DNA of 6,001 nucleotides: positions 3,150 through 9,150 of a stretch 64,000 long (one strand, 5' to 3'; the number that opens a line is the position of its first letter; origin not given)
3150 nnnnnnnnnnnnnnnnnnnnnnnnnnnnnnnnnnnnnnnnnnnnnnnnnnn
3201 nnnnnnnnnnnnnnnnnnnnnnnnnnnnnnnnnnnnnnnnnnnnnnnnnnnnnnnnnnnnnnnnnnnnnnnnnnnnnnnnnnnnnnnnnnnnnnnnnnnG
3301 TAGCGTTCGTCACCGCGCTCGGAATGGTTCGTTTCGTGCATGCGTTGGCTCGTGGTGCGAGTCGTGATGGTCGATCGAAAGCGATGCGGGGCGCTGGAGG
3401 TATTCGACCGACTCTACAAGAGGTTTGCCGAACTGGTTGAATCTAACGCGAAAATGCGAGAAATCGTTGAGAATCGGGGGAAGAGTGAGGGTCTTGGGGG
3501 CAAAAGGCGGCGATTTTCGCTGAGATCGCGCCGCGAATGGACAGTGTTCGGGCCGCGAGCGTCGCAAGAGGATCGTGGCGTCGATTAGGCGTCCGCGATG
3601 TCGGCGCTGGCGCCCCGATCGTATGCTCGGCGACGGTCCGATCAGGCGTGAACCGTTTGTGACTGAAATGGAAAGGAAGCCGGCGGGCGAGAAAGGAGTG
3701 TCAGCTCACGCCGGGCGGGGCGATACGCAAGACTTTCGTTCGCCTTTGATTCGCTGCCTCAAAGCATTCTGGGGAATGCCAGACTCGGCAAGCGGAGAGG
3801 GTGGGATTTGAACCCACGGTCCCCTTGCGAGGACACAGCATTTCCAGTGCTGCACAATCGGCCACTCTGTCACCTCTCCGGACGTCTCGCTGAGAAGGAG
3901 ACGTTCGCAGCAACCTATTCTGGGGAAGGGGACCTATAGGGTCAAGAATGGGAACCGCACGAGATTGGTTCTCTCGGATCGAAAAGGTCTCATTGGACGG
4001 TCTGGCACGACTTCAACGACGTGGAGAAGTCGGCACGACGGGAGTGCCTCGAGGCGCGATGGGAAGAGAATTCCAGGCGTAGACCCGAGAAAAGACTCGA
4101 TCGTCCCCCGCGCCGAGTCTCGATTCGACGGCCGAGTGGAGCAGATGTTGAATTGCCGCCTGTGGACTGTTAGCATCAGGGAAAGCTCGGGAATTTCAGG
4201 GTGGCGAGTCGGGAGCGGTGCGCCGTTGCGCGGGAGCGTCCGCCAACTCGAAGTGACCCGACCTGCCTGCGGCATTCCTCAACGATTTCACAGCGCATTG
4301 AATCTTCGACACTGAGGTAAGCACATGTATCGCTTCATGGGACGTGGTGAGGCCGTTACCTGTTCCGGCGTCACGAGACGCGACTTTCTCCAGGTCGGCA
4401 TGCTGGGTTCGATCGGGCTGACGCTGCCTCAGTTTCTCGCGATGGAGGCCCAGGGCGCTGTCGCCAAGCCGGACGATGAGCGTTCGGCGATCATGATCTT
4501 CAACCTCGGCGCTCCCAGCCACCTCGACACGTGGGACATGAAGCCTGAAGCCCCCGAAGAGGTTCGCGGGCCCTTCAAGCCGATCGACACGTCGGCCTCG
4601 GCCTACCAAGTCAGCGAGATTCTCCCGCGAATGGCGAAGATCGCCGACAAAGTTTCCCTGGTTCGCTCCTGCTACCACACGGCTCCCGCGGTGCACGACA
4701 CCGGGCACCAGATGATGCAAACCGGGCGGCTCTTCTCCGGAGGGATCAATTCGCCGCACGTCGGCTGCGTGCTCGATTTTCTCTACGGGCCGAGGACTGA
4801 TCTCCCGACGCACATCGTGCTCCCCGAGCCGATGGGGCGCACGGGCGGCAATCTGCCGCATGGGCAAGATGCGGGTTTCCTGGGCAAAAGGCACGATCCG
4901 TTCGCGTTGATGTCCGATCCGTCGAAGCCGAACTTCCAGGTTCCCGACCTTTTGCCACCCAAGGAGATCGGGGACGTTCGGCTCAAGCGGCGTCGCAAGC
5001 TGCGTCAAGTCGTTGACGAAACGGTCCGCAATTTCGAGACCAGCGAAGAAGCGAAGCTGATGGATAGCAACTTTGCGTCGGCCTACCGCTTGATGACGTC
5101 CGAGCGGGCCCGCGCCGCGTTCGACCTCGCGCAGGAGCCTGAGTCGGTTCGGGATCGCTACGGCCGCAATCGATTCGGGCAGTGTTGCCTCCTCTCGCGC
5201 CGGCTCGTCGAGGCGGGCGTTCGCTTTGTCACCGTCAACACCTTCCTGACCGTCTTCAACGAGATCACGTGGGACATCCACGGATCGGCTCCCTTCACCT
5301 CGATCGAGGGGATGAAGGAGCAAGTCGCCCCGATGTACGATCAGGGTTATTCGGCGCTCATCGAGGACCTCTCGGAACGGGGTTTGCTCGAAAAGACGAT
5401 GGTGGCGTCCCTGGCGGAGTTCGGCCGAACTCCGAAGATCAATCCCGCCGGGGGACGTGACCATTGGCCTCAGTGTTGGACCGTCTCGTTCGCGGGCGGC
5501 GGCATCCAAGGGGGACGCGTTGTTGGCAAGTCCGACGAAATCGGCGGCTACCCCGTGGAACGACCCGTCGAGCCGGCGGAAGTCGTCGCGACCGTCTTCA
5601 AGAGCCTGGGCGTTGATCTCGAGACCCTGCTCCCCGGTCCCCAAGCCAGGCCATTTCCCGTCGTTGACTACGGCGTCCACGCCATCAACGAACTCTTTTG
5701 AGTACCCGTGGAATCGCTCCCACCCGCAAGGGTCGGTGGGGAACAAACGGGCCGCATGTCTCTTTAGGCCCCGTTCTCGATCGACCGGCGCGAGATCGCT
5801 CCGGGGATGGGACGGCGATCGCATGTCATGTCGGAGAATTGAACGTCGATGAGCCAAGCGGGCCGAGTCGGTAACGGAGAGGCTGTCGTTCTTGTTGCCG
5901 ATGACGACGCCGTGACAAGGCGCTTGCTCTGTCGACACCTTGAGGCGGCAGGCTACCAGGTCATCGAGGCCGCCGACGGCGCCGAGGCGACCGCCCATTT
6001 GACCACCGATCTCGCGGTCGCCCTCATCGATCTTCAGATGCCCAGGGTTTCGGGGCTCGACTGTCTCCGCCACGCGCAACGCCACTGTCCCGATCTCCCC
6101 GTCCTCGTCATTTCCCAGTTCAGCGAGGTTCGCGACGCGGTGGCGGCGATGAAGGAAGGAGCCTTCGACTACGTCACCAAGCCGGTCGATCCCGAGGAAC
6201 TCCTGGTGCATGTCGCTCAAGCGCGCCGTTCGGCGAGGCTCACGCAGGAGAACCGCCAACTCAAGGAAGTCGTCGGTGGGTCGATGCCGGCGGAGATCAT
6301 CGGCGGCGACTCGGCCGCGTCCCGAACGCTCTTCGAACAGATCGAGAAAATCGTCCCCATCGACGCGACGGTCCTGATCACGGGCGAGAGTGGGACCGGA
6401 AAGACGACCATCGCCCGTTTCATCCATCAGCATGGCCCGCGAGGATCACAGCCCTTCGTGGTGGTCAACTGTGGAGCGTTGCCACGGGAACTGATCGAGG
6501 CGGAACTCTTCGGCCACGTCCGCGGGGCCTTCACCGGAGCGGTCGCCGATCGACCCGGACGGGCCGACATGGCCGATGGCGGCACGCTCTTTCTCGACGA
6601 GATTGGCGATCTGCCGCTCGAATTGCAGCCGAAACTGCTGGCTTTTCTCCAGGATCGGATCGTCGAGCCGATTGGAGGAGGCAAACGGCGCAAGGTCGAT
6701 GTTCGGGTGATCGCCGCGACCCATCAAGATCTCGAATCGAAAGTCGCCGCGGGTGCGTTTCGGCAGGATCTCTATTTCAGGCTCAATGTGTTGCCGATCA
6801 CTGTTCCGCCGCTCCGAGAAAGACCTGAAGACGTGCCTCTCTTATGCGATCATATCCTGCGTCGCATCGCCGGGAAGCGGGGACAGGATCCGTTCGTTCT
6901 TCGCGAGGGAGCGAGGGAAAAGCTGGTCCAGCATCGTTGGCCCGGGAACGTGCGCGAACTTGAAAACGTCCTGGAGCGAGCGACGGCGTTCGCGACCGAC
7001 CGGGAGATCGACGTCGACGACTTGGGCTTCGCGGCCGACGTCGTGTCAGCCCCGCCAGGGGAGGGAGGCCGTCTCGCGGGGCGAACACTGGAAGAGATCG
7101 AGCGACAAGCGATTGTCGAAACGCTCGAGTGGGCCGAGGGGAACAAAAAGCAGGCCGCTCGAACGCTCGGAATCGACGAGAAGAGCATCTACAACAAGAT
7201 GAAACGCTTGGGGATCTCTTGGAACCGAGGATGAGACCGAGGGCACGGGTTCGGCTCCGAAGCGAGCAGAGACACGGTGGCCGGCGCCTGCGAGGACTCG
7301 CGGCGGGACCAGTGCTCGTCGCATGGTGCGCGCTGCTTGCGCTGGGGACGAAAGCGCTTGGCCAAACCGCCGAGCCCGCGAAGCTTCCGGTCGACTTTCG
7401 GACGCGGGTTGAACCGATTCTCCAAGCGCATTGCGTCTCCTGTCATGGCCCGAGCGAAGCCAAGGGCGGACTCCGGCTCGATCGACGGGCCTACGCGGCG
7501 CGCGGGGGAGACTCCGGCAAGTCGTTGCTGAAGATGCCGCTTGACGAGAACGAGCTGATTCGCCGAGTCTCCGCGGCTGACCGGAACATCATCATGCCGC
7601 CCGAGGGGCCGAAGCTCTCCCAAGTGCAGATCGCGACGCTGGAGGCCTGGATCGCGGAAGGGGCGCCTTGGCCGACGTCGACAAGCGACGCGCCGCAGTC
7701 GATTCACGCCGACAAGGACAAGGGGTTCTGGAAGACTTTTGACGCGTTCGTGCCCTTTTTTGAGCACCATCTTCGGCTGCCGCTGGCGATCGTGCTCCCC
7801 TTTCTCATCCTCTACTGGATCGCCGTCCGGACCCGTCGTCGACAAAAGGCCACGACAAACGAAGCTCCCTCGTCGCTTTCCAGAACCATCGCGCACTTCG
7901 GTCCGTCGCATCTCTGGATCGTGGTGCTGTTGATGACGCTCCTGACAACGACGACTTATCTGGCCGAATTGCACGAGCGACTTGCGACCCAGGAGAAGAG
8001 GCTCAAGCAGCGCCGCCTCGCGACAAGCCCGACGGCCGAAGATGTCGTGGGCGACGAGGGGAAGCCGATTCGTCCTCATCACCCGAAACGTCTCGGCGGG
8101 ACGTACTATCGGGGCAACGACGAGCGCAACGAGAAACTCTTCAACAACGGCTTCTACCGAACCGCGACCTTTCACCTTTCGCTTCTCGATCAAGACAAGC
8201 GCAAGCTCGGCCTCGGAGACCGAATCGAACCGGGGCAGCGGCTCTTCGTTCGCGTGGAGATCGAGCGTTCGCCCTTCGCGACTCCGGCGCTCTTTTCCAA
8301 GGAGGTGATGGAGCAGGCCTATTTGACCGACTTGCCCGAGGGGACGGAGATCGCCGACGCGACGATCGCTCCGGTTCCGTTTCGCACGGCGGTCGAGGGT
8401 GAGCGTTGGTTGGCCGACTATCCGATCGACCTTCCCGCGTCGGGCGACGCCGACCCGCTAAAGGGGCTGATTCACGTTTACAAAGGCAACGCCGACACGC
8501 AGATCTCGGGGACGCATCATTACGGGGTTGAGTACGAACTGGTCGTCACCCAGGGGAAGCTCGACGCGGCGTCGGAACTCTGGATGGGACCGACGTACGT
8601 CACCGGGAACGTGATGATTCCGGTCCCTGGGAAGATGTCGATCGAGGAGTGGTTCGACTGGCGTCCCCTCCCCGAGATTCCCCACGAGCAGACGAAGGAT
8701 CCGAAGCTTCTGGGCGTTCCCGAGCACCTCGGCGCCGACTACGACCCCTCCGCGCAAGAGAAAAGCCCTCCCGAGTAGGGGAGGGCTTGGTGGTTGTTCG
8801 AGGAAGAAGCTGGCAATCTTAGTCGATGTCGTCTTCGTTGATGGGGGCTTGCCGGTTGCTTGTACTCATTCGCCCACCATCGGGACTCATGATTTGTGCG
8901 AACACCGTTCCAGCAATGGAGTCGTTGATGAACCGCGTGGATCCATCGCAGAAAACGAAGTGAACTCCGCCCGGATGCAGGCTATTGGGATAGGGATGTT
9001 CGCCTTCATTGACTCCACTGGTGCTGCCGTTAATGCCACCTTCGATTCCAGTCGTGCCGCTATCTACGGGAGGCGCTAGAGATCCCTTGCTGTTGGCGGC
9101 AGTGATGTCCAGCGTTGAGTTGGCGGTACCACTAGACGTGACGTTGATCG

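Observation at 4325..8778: Translationally coupled DUF1501 / orphan NtrC-like sigma-54 regulator / PSCyt1-TM protein operon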

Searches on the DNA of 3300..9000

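Call 87: search_rna_families(source=window, start=3300, end=9000, threshold=evalue, max_evalue=0.1)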
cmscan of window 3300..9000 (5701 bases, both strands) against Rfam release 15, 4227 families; matches with E-value up to 0.1: 2.
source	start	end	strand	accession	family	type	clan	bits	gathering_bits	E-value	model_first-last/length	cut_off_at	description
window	3793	3879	-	RF00005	tRNA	Gene; tRNA;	CL00001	55.6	29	2.6e-10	1-71/71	no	tRNA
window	3793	3844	+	RF04351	Plastid-psbl-rps4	Cis-reg;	-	31.2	68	0.0012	1-53/53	no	Plastid-psbl-rps4 3UTR RNA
